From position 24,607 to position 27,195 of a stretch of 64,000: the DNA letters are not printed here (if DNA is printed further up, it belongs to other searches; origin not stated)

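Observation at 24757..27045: An extracellular NHL propeller plus TPR is fused to a Yip1 membrane domain inside an importer operon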

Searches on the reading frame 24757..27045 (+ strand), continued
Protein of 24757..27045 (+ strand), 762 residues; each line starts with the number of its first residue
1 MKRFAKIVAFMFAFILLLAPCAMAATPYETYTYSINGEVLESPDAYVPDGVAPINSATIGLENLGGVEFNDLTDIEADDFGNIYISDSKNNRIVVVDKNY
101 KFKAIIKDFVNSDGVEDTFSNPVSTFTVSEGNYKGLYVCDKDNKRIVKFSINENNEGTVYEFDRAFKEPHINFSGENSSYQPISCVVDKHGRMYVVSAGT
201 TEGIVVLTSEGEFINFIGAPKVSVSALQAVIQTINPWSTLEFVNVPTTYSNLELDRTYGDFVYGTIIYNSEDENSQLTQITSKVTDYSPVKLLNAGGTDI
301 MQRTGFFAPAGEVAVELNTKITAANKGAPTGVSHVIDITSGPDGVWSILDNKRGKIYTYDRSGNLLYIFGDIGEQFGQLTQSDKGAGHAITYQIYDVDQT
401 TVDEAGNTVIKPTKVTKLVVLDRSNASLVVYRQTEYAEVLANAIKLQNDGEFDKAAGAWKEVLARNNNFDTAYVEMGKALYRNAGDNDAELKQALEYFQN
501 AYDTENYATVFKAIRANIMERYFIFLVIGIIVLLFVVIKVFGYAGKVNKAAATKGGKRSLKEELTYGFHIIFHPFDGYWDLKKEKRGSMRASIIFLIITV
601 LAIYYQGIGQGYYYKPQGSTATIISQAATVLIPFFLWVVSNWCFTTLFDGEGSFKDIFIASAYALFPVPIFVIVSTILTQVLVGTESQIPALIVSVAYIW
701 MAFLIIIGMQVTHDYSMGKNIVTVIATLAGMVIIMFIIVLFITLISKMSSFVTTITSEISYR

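Call 40: get_annotated_region(hit=H4, flank=10000)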
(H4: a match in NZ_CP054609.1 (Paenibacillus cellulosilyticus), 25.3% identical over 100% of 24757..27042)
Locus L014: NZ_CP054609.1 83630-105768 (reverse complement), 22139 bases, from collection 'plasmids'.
description: Paenibacillus cellulosilyticus strain KACC 14175 plasmid unnamed1, complete sequence
organism: Paenibacillus cellulosilyticus (NCBI taxid 375489)
taxonomy: Bacteria; Bacillota; Bacilli; Bacillales; Paenibacillaceae; Paenibacillus; Paenibacillus cellulosilyticus
host: -; source: cell culture,soil; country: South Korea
typing (MOB-suite, as given by PLSDB): non-mobilizable
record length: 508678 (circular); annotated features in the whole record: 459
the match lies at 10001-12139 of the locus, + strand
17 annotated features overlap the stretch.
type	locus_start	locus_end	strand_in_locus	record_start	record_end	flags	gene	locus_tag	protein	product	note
CDS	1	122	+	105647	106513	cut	-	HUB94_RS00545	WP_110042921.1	DegV family protein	-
CDS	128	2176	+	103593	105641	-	recG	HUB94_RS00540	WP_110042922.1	ATP-dependent DNA helicase RecG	GO:0006310 - DNA recombination [Evidence IEA]; GO:0006281 - DNA repair [Evidence IEA]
CDS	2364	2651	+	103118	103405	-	-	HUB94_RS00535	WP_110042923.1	stage VI sporulation protein F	-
CDS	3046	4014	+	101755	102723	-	-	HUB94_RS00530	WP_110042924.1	aldo/keto reductase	-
CDS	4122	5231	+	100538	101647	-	ugpC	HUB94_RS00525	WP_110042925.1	sn-glycerol-3-phosphate ABC transporter ATP-binding protein UgpC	-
CDS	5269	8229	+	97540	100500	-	-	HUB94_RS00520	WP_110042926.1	extracellular solute-binding protein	-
CDS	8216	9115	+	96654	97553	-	-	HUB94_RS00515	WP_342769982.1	sugar ABC transporter permease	-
CDS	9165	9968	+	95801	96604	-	-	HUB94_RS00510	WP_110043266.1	carbohydrate ABC transporter permease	GO:0008643 - carbohydrate transport [Evidence IEA]; GO:0055085 - transmembrane transport [Evidence IEA]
CDS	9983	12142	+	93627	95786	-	-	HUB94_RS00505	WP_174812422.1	YIP1 family protein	-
CDS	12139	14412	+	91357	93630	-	-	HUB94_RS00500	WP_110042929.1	DUF5696 domain-containing protein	-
CDS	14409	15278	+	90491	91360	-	-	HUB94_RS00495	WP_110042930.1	sugar ABC transporter permease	-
CDS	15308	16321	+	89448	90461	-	-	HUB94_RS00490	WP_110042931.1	carbohydrate ABC transporter permease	GO:0008643 - carbohydrate transport [Evidence IEA]; GO:0055085 - transmembrane transport [Evidence IEA]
CDS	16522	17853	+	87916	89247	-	-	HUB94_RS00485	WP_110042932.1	LLM class flavin-dependent oxidoreductase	-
CDS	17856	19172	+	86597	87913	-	-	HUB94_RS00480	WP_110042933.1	LLM class flavin-dependent oxidoreductase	-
CDS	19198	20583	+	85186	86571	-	-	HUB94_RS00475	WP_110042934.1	extracellular solute-binding protein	-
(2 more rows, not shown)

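Call 58: find_related_loci(query=A4, collection=metagenome_contigs, flank=10000)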
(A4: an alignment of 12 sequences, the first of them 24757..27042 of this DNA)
Query A4 (762 aa) in metagenome_contigs; peptide patterns used: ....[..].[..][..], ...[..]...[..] (x = any residue, [..] = any of these).
600 stretches matched a pattern (row limit reached: there are more); 523 encode a relative of the query (tblastn E <= 1e-3); the best 80 are kept; 80 distinct loci.
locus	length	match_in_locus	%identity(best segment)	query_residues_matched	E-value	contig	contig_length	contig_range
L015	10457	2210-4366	57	1-762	0e+0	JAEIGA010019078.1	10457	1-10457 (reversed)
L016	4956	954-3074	43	1-762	0e+0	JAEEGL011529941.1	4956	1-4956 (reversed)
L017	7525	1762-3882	43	6-762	0e+0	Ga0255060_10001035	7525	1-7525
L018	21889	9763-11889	43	1-762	0e+0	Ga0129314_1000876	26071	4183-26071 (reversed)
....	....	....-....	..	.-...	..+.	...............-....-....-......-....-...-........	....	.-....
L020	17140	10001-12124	42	1-761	0e+0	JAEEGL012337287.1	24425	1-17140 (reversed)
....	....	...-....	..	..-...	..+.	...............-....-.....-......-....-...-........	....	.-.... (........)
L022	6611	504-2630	42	3-762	0e+0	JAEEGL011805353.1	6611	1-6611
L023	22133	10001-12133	43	3-762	0e+0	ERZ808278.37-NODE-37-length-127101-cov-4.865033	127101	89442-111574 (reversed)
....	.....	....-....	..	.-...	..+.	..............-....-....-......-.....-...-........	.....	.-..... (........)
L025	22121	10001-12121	42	1-762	0e+0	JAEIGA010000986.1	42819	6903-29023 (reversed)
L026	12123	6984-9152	41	1-762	0e+0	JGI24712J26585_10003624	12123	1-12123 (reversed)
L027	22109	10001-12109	42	1-762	0e+0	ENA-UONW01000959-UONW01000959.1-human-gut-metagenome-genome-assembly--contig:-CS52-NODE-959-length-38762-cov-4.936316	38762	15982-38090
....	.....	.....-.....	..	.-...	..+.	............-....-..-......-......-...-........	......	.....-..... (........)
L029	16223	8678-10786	42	1-762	0e+0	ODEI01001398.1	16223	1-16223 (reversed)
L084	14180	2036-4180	39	3-762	4e-172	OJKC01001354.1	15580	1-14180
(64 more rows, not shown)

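Call 64: search_protein_families(library=pfam, alignment_id=A5, max_evalue=0.00001)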
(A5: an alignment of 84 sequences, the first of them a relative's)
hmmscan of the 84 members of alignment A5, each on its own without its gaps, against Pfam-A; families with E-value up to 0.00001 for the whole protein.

A. member 1, L018:2244-3203:- (320 aa): 2 families
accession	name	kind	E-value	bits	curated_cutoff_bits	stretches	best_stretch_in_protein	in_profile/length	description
PF00480.26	ROK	-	1.9e-63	215.2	22.9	1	3-318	1-290/294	ROK family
PF01869.26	BcrAD_BadFG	-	2.9e-06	27.5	31.5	0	4-79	1-78/271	BadF/BadG/BcrA/BcrD ATPase family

B. families by the number of members that match (of 84 scanned): 94 families (the first 25 are shown)
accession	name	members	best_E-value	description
PF00266.25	Aminotran_5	3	2.8e-83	Aminotransferase class-V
PF00480.26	ROK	3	1.9e-63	ROK family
PF10672.15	Methyltrans_SAM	3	2e-26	S-adenosylmethionine-dependent methyltransferase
PF17785.7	PUA_3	3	2e-20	PUA-like domain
PF13847.12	Methyltransf_31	3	4.7e-11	Methyltransferase domain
PF03602.21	Cons_hypoth95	3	7.4e-11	Conserved hypothetical protein 95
PF05175.20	MTS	3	4.4e-08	Methyltransferase small domain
PF00285.26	Citrate_synt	2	2.2e-93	Citrate synthase, C-terminal domain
PF14681.12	UPRTase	2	6.6e-80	Uracil phosphoribosyltransferase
PF00079.25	Serpin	2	2.3e-72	Serpin (serine protease inhibitor)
PF00005.33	ABC_tran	2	1.8e-37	ABC transporter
PF02557.22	VanY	2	1.3e-36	D-alanyl-D-alanine carboxypeptidase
PF07973.19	tRNA_SAD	2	1e-18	Threonyl and Alanyl tRNA synthetase second additional domain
PF02463.25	SMC_N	2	2.3e-11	RecF/RecN/SMC N terminal domain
PF00156.33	Pribosyltran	2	2.8e-11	Phosphoribosyl transferase domain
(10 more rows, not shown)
